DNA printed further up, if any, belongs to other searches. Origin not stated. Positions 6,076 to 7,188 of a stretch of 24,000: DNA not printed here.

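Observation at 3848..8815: Four-gene TonB-receptor / anchored periplasmic protein / polyferredoxin / DsbD_2-like permease operon in the variable ybeL-lnt slot: candidate redox-coupled metal uptake system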

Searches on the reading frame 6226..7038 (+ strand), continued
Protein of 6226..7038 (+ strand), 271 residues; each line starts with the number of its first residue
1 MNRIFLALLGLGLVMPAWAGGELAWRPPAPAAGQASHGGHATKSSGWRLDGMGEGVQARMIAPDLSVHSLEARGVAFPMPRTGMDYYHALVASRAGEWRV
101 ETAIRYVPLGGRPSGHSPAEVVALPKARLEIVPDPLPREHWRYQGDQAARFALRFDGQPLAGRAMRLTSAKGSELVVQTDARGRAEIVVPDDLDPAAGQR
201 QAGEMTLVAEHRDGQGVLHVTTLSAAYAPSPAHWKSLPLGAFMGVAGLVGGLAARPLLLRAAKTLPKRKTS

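Call 44: search_protein_families(library=ncbifam, proteins=[L058:5627-6310:-, L058:4268-5617:-, L059:4939-6207:-, L058:1489-2769:+, L058:2766-3578:+, L036:4827-5813:+, L083:6888-7574:+, L001:5030-5368:-, L001:12335-12910:+, L085:14306-14788:+], max_evalue=0.00001)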
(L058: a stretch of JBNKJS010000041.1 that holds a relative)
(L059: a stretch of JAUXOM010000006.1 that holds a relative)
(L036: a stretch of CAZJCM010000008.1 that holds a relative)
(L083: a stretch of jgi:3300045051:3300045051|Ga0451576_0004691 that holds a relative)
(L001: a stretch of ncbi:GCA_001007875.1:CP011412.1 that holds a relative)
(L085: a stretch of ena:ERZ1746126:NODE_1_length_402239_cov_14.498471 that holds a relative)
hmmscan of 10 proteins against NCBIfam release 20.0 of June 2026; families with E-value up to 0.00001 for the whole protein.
L058:5627-6310:- (227 aa): 90 families (the best 25 are shown)
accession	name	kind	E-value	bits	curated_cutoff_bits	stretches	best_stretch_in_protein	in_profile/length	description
NF008078.0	PRK10816.1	equivalog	2.5e-69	233.2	336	1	1-222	1-222/223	two-component system response regulator PhoP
NF041734.1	resp_reg_RppA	equivalog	2.8e-63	213.3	250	1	1-221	1-228/229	two-component system response regulator RppA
TIGR02154.1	PhoB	equivalog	1.1e-58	198.2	296.2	1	2-221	4-226/226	phosphate regulon transcriptional regulator PhoB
TIGR01387.1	cztR_silR_copR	subfamily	6.5e-58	195.9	279.2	1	3-219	1-217/218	heavy metal response regulator transcription factor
NF045991.1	RespRegCtrARhodob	equivalog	1.6e-53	181.8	350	1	1-219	1-220/224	response regulator transcription factor CtrA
NF007928.2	PRK10643.1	equivalog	3.2e-52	177.3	330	1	1-219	1-215/216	two-component system response regulator PmrA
NF045944.1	ResRegRpaBCyano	equivalog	7e-50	169.5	330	1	4-220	1-227/229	response regulator transcription factor RpaB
NF008567.0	PRK11517.1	equivalog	1.1e-49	168.8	353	1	1-223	1-221/223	response regulator transcription factor HprR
NF041733.1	resp_reg_CseB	equivalog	2e-49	168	350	1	2-220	2-226/228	two-component system response regulator CseB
NF012023.0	PRK15479.1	equivalog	6.7e-49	166.4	337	1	1-221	1-218/224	transcriptional regulator TctD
NF008296.0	PRK11083.1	equivalog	4.4e-47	160.4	273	1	2-220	5-225/228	two-component system response regulator CreB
NF040689.1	MtrAB_MtrA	equivalog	7.5e-47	159.5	300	1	3-219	1-217/219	MtrAB system response regulator MtrA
NF007663.1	PRK10336.1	equivalog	1.3e-46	159.1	345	1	1-219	1-215/219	quorum sensing response regulator transcription factor QseB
NF007346.1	PRK09836.1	equivalog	4.7e-45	154.1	420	1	1-220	1-221/227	copper/silver response regulator transcription factor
NF053854.1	RespRegPhoBBctds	equivalog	4.7e-45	153.7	270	1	3-220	1-224/225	two-component system response regulator PhoB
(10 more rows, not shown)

L058:4268-5617:- (449 aa): 51 families (the best 25 are shown)
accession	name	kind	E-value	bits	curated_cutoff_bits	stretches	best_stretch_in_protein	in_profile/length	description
NF008077.0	PRK10815.1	equivalog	1.4e-64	218.6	497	1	171-449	198-479/488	two-component system sensor histidine kinase PhoQ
NF008312.0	PRK11100.1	equivalog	8.6e-29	100.7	356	1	147-447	164-471/477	two-component system sensor histidine kinase CreC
NF012163.2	BaeS_SmeS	equivalog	7.7e-27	94.3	500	1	176-448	175-456/457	sensor histidine kinase efflux regulator BaeS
NF007837.0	PRK10549.1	equivalog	1e-24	87.1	603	1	165-448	164-456/466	envelope stress sensor histidine kinase BaeS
TIGR02966.1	phoR_proteo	equivalog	2.5e-23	82.6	334.2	1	241-447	115-332/333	phosphate regulon sensor histidine kinase PhoR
TIGR01386.1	cztS_silS_copS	subfamily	1.4e-22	80.3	292.55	1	127-435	129-444/457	heavy metal sensor histidine kinase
NF008025.0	PRK10755.1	equivalog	2.1e-21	76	314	1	177-446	79-352/362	two-component system sensor histidine kinase PmrB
NF007664.1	PRK10337.1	equivalog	5.2e-21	74.8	475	1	166-447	156-441/442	quorum sensing histidine kinase QseC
NF007898.0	PRK10604.1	equivalog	6.9e-21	74.9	478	1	223-447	202-420/433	two-component system sensor histidine kinase RstB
NF007004.0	PRK09467.1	equivalog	3.1e-19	69.1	415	1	182-448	173-434/440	two-component system sensor histidine kinase EnvZ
NF052314.1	T9SS_HK_PorY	subfamily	6.6e-19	68.3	350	2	305-433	285-404/418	PorY family sensor histidine kinase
NF046044.1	PnpS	equivalog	7.7e-19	68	400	1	245-446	175-387/390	two-component system histidine kinase PnpS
NF006800.0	PRK09303.1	equivalog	1.1e-17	64.1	342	1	218-433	133-360/383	histidine kinase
NF007345.0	PRK09835.1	subfamily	3.9e-16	58.7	423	1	142-434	162-465/482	Cu(+)/Ag(+) sensor histidine kinase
NF033092.0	HK_WalK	equivalog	1.4e-15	56.9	725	1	236-445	369-589/594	cell wall metabolism sensor histidine kinase WalK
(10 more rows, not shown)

L059:4939-6207:- (422 aa): 25 families
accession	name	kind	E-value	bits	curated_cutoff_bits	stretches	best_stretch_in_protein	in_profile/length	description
NF033792.0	ActS_PrrB_HisK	equivalog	6.2e-65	219.7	350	1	18-418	10-420/423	ActS/PrrB/RegB family redox-sensitive histidine kinase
NF045988.1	HisKinRegBRhodob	equivalog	2e-46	158.3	570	1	13-406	15-421/462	sensor histidine kinase RegB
NF007688.0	PRK10364.1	equivalog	2e-16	59.8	479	1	160-418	198-452/460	two-component system sensor histidine kinase ZraS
NF008468.0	PRK11360.1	equivalog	6.8e-16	57.7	646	1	193-419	381-610/616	two-component system sensor histidine kinase AtoS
NF040750.1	tetrathio_HK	equivalog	1.3e-15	56.9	750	1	166-406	296-543/555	tetrathionate respiration histidine kinase TtrS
NF007004.0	PRK09467.1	equivalog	1.5e-10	40.5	415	1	211-418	235-437/440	two-component system sensor histidine kinase EnvZ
NF011874.0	PRK15347.1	equivalog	2.4e-10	39.1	852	1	320-420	514-617/921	two component system sensor kinase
NF041777.1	sens_FixL_Rhizob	equivalog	1e-09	37.6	850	1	322-417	381-481/485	sensor protein FixL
NF007793.0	PRK10490.1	equivalog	2.2e-09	35.9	1123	1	171-419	635-884/895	two-component system sensor histidine kinase KdpD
NF008312.0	PRK11100.1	equivalog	2.6e-09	36.4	356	1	216-418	264-475/477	two-component system sensor histidine kinase CreC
NF012163.2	BaeS_SmeS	equivalog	4.6e-09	35.7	500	1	211-415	243-456/457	sensor histidine kinase efflux regulator BaeS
NF007898.0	PRK10604.1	equivalog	5.1e-09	35.8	478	1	210-418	214-424/433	two-component system sensor histidine kinase RstB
NF008543.0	PRK11466.1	equivalog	4e-08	31.6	982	1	320-418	562-663/914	TMAO reductase system sensor histidine kinase/response regulator TorS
NF007664.1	PRK10337.1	equivalog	4.7e-08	32.1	475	1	210-413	232-440/442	quorum sensing histidine kinase QseC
NF047794.1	HisKinPtgB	equivalog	6.1e-08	31.4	1000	1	189-407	423-645/656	two-component system sensor histidine kinase PgtB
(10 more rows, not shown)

L058:1489-2769:+ (426 aa): 4 families
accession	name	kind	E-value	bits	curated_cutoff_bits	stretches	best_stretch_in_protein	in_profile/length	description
NF040772.1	double_cubane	equivalog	5.5e-109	364.6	350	1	57-418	16-372/372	double-cubane-cluster-containing anaerobic reductase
TIGR03190.1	benz_CoA_bzdN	equivalog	5.7e-25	87.9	453.8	1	48-419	14-372/377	benzoyl-CoA reductase, bzd-type, subunit N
NF052456.1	HyiscapDhHadC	equivalog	1.6e-22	79.9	700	1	63-416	30-370/372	(R)-2-hydroxyisocaproyl-CoA dehydratase subunit beta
TIGR02263.1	benz_CoA_red_C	equivalog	2.2e-14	53.2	421.15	1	64-407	33-369/380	benzoyl-CoA reductase subunit C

L058:2766-3578:+ (270 aa): 5 families
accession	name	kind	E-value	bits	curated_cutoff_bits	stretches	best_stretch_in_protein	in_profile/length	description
TIGR00241.1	CoA_E_activ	domain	4.9e-70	235.9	125.4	1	5-257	3-248/248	acyl-CoA dehydratase activase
TIGR03192.1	benz_CoA_bzdQ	equivalog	8.2e-48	163.4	380.2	1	5-257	35-285/293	benzoyl-CoA reductase, bzd-type, subunit Q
TIGR02259.1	benz_CoA_red_A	equivalog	1e-43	149.7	578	1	59-249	230-421/432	benzoyl-CoA reductase subunit A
TIGR03286.1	methan_mark_15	hypoth_equivalog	8.8e-41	140.2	455.75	1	5-258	147-401/404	methanogenesis marker 15 protein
TIGR02261.1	benz_CoA_red_D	equivalog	3.6e-34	118.1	312.85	1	5-256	4-260/262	benzoyl-CoA reductase subunit D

L036:4827-5813:+ (328 aa): 0 families

L083:6888-7574:+ (228 aa): 12 families
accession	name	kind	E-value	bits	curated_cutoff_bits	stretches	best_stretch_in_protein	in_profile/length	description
NF006901.0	PRK09392.1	equivalog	4.7e-28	98.1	211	1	12-227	9-221/236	transcriptional activator FtrB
NF050815.1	TransActFtrBCaul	equivalog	5.7e-18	65.1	300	1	14-217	13-213/251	transcriptional activator FtrB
NF008365.0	PRK11161.1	subfamily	6.5e-14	51.8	228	1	34-225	48-241/250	fumarate/nitrate reduction transcriptional regulator Fnr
NF041163.2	encap_f2b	equivalog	3.5e-11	42.9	400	1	12-133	73-196/450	family 2B encapsulin nanocompartment shell protein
NF050806.1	TransRegFixKCaul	equivalog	4.7e-11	42.3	300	1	28-225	18-212/215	transcriptional regulator FixK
NF052518.1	TransRegLdrP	equivalog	3.4e-10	40.3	300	1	36-225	2-186/195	transcriptional regulator LdrP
NF008732.0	PRK11753.1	equivalog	3.7e-10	39.6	266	1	26-216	16-209/214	cAMP-activated global transcriptional regulator CRP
NF053664.1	TransRegPtrACyano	equivalog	1.5e-08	34.2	300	1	53-214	29-186/196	Crp/Fnr family transcriptional regulator PtrA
NF045989.1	TransRegFnrLRhodb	equivalog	1.3e-07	31.1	300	1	25-224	28-232/245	transcriptional regulator FnrL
TIGR03697.1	NtcA_cyano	equivalog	2.1e-07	30.9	244.95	1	41-219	1-184/193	global nitrogen regulator NtcA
NF010499.0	PRK13918.1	equivalog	5.2e-07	29.4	274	1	40-226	19-200/205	CRP/FNR family transcriptional regulator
NF058543.1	ActPatMycb56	equivalog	8.9e-06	24.8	460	0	17-145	3-129/317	acetyltransferase Pat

L001:5030-5368:- (112 aa): 7 families
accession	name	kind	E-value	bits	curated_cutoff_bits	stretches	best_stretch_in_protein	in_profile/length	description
NF007528.0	PRK10141.1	subfamily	3.2e-27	94.7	97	1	2-88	3-89/117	metalloregulator ArsR/SmtB family transcription factor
NF033788.1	HTH_metalloreg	subfamily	2e-25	88.4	55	1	7-77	3-73/77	metalloregulator ArsR/SmtB family transcription factor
NF033789.1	repress_SdpR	subfamily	1.3e-12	47.5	100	1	10-73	3-65/79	autorepressor SdpR family transcription factor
NF040642.1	sulf_sens_BigR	equivalog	5.9e-12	45.5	155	1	8-84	13-88/95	sulfite-sensing transcriptional repressor BigR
NF045707.1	Dbac_1936_reg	equivalog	2.8e-11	43.3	115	1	6-73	8-74/99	ArsR/SmtB-type metalloregulator TsoR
NF041413.1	ArsR_Rv2640c_fam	equivalog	8.3e-09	35.9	155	1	9-75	36-104/118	Rv2640c family ArsR-like transcriptional regulator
NF047906.1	CdPbTransRegCmtR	equivalog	9.9e-06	25.4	150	0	8-88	14-90/104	Cd(II)/Pb(II)-sensing metalloregulatory transcriptional regulator CmtR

L001:12335-12910:+ (191 aa): 7 families
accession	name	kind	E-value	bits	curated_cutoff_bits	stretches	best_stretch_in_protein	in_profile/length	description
NF002854.0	PRK03147.1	subfamily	1.3e-21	77.3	170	1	50-180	42-171/176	thiol-disulfide oxidoreductase ResA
NF047696.1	ThlDiSintTplARhiz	equivalog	2.7e-18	66.5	230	1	52-165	79-197/219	thiol:disulfide interchange protein TlpA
NF041202.1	StoA_CxxC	exception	1.4e-13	51.1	210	1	58-176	41-159/163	endospore biogenesis thiol-disulfide oxidoreductase StoA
TIGR00385.1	dsbE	subfamily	1.3e-10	41.1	123.15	1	68-175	61-164/173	DsbE family thiol:disulfide interchange protein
TIGR01068.1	thioredoxin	equivalog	9.9e-08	32.1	96.8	0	73-124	17-67/101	thioredoxin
NF041054.1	WAxxUGC_long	equivalog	4.9e-07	29.3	300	1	48-164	82-197/354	ResA-like WAxxUGC motif-containing protein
NF011941.0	PRK15412.1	equivalog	1e-06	28.4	359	1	68-178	66-172/185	thiol:disulfide interchange protein DsbE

L085:14306-14788:+ (160 aa): 0 families

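Call 50: search_protein_families(library=ncbifam, proteins=[L047:4769-7588:-, L076:16916-19480:-, L078:6593-7318:+, L078:2543-2896:+, L076:19372-19917:-, L078:19858-20331:+, L078:19229-19858:+, L039:6944-7714:+, L083:12722-13330:+], max_evalue=0.0001)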
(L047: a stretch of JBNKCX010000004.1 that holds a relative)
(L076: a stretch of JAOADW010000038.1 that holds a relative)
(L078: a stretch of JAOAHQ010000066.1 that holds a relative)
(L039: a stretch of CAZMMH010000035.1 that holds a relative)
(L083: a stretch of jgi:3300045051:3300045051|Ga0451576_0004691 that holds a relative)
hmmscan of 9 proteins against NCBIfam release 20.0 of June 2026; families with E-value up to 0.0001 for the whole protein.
L047:4769-7588:- (939 aa): 22 families
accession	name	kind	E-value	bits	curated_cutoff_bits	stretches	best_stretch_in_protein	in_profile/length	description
TIGR01522.1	ATPase-IIA2_Ca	equivalog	5.5e-209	696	798.3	1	60-921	6-851/854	calcium-transporting P-type ATPase, PMR1-type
TIGR01116.1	ATPase-IIA1_Ca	equivalog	7.3e-194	646.1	703.4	1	107-921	1-799/799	calcium-translocating P-type ATPase, SERCA-type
TIGR01517.1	ATPase-IIB_Ca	equivalog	2.5e-148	495.8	507.05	1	64-910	42-870/882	calcium-translocating P-type ATPase, PMCA-type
TIGR01523.1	ATPase-IID_K-Na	equivalog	1.2e-147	493.2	645.05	3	437-817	457-854/997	potassium/sodium efflux P-type ATPase, fungal-type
TIGR01106.1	ATPase-IIC_X-K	subfamily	8.5e-139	464.2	946.1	3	59-614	18-612/997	Na,H/K antiporter P-type ATPase subunit alpha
TIGR01647.1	ATPase-IIIA_H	equivalog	1e-129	434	615.5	1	77-766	1-639/755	plasma-membrane proton-efflux P-type ATPase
TIGR01524.1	ATPase-IIIB_Mg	equivalog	3e-114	382.7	610.75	1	62-903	18-845/867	magnesium-translocating P-type ATPase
NF011702.0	PRK15122.1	subfamily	2.5e-108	363.3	975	1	67-887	40-864/907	magnesium-translocating P-type ATPase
TIGR01494.1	ATPase_P-type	subfamily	1.1e-103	347.3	62.3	3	138-404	2-240/478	HAD-IC family P-type ATPase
TIGR01525.1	ATPase-IB_hvy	subfamily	5.4e-73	246.7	346.25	3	117-401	4-274/560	heavy metal translocating P-type ATPase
TIGR01657.1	P-ATPase-V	hypoth_equivalog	2.7e-65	220.6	618.25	2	75-619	137-707/1055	ATP13A2 family polyamine export P-type ATPase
TIGR01512.1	ATPase-IB2_Cd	subfamily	8.6e-62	209.4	313.5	3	119-495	5-351/494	cadmium family heavy metal-translocating P-type ATPase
TIGR01511.1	ATPase-IB1_Cu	subfamily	8.4e-51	173.4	397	3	136-401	47-287/542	copper-translocating P-type ATPase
NF008262.1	PRK11033.1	equivalog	8.3e-48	163.4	1005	3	107-395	169-445/731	zinc/cadmium/mercury/lead-transporting ATPase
NF033775.1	P_type_ZntA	exception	3.6e-40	138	1240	3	107-390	174-445/732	Zn(II)/Cd(II)/Pb(II) translocating P-type ATPase ZntA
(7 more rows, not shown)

L076:16916-19480:- (854 aa): 25 families
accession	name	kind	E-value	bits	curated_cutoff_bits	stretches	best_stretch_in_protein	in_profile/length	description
TIGR01525.1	ATPase-IB_hvy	subfamily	5e-178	593.5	346.25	1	281-844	1-560/560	heavy metal translocating P-type ATPase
TIGR01511.1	ATPase-IB1_Cu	subfamily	1.4e-165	552.3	397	1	263-845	2-542/542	copper-translocating P-type ATPase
NF007952.0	PRK10671.1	equivalog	1.3e-160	536.3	1316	1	123-846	91-833/838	copper-exporting P-type ATPase CopA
TIGR01512.1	ATPase-IB2_Cd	subfamily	3e-119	399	313.5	2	310-593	19-283/494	cadmium family heavy metal-translocating P-type ATPase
NF008262.1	PRK11033.1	equivalog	2e-118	396.8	1005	1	129-846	35-729/731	zinc/cadmium/mercury/lead-transporting ATPase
NF033775.1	P_type_ZntA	exception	1.1e-103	347.9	1240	1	116-847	29-731/732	Zn(II)/Cd(II)/Pb(II) translocating P-type ATPase ZntA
TIGR01494.1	ATPase_P-type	subfamily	4e-91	305.8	62.3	1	315-830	2-474/478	HAD-IC family P-type ATPase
TIGR01497.1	kdpB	equivalog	3.4e-52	177.4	527.9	1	324-799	82-570/675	potassium-transporting ATPase subunit KdpB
TIGR01647.1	ATPase-IIIA_H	equivalog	8.6e-46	156.5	615.5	2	331-591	77-341/755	plasma-membrane proton-efflux P-type ATPase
NF010609.0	PRK14010.1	equivalog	4.3e-41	140.8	1323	1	323-775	80-542/673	K(+)-transporting ATPase subunit B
TIGR01522.1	ATPase-IIA2_Ca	equivalog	9.1e-38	129.6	798.3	2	715-817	566-669/854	calcium-transporting P-type ATPase, PMR1-type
TIGR01517.1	ATPase-IIB_Ca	equivalog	8.6e-37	126.8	507.05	2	716-819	607-710/882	calcium-translocating P-type ATPase, PMCA-type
TIGR01657.1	P-ATPase-V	hypoth_equivalog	1.8e-36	125.1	618.25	3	709-761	775-827/1055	ATP13A2 family polyamine export P-type ATPase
TIGR01524.1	ATPase-IIIB_Mg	equivalog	6.3e-32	110.3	610.75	2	693-797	558-663/867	magnesium-translocating P-type ATPase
NF011702.0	PRK15122.1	subfamily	2.6e-30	105.1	975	2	711-799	616-704/907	magnesium-translocating P-type ATPase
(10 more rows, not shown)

L078:6593-7318:+ (241 aa): 0 families

L078:2543-2896:+ (117 aa): 0 families

L076:19372-19917:- (181 aa): 0 families

L078:19858-20331:+ (157 aa): 0 families

L078:19229-19858:+ (209 aa): 0 families

L039:6944-7714:+ (256 aa): 0 families

L083:12722-13330:+ (202 aa): 1 family
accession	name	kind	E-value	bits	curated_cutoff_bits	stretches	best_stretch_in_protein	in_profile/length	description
NF033786.1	phenyl_MerG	equivalog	1.1e-09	38.6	350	1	46-159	84-213/217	phenylmercury resistance protein MerG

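Call 76: search_protein_representatives(alignment_id=A1)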
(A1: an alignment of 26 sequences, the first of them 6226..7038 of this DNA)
Query: 26 sequences, 271 profile positions. Proteins with E-value up to 0.001 (for the whole library): 415; up to 1e-10: 228; up to 1e-30: 170. The best 150 are listed.
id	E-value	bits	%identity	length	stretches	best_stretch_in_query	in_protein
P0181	2.4e-98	345.1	-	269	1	9-265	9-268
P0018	2.5e-96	338.5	-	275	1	3-268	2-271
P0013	1.8e-95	335.7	-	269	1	10-267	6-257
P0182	2.6e-94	331.9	-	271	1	8-269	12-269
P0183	6.3e-94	330.6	-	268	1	7-265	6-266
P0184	1.1e-93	329.8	-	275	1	5-267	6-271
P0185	1.1e-92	326.5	-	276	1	7-266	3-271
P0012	2.3e-91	322.2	-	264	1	4-270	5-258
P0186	3.3e-91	321.7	-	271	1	4-265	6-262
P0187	1.3e-89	316.4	-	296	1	7-267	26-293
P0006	1.9e-88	312.7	-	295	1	1-268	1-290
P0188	3.4e-88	311.8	-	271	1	10-263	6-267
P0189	2.2e-87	309.2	-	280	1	11-264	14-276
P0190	7.5e-87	307.4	-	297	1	8-267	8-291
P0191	1.5e-86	306.4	-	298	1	36-268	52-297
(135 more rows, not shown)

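Call 82: search_solved_structures(query=A1, max_evalue=10, show_alignments=3)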
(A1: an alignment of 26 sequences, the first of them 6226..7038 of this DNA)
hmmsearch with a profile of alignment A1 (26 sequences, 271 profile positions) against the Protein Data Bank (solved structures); distinct sequences matched with E-value up to 10: 3.
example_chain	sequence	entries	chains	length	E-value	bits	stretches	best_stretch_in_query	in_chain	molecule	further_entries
1cwv_A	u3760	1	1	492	0.0042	19.6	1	149-190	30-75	INVASIN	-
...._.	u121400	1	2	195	0.0074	18.8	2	157-194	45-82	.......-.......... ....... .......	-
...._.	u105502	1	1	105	0.44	13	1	156-194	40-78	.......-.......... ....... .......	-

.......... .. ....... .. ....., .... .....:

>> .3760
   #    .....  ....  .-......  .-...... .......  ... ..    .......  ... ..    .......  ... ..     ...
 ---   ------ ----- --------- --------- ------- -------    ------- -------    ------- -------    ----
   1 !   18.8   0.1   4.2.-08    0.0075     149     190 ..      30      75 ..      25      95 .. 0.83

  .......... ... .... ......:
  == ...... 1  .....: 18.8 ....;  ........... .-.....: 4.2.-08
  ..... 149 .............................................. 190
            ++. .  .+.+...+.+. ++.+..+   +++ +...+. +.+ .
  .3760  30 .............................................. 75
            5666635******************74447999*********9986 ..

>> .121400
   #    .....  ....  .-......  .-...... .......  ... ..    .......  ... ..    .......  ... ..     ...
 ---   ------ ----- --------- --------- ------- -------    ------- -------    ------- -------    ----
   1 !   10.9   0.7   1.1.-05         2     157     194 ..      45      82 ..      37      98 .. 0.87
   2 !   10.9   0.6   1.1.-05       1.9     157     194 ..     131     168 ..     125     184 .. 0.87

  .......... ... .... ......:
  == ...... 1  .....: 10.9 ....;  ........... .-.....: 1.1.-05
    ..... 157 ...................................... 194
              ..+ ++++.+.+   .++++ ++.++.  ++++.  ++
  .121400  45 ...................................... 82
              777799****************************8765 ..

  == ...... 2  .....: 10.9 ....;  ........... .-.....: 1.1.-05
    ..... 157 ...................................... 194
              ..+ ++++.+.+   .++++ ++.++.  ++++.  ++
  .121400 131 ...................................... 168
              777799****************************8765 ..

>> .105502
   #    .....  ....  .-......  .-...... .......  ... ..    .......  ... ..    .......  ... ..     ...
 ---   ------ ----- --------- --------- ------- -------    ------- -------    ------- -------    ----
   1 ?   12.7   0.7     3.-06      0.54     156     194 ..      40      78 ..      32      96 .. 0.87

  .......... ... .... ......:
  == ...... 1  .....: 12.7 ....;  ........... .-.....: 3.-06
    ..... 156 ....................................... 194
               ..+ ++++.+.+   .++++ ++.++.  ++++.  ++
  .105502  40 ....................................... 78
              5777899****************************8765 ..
